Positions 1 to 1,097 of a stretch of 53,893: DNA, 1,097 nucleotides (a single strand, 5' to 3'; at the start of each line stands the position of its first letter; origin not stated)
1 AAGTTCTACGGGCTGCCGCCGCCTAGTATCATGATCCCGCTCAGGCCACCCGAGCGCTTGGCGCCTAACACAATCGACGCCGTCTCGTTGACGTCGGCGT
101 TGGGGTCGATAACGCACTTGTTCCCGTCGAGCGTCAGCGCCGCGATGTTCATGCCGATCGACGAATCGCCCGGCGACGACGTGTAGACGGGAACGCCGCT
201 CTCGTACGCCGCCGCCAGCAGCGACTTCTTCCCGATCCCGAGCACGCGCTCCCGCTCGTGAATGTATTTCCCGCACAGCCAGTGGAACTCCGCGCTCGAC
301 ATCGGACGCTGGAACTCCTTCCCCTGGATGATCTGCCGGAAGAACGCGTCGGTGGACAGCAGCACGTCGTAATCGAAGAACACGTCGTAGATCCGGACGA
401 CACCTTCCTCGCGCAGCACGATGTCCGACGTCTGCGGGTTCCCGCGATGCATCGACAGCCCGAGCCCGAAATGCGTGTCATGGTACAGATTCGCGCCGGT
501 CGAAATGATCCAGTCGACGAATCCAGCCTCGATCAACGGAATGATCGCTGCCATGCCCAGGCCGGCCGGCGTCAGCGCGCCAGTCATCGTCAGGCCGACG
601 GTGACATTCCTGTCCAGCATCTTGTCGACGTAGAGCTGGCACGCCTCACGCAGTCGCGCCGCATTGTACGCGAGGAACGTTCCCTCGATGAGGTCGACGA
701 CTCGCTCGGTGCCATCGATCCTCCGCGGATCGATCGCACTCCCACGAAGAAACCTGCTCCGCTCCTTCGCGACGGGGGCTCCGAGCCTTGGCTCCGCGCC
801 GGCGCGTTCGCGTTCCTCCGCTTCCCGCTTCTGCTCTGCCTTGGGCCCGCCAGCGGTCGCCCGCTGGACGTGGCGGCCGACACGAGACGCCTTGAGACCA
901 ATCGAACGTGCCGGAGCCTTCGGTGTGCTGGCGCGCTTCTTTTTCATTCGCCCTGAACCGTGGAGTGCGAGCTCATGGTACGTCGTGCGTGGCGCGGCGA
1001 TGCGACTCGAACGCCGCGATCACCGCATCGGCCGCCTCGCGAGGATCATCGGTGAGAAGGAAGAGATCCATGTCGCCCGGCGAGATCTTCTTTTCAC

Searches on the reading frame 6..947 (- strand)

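Call 70: search_protein_families(library=pfam, proteins=[window:6-947:-], max_evalue=0.001)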
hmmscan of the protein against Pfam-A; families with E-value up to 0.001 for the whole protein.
window:6-947:- (313 aa): 1 family
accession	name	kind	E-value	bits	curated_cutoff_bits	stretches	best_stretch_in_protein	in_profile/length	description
PF01916.23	DS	-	1.9e-44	152.5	27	1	93-313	10-220/288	Deoxyhypusine synthase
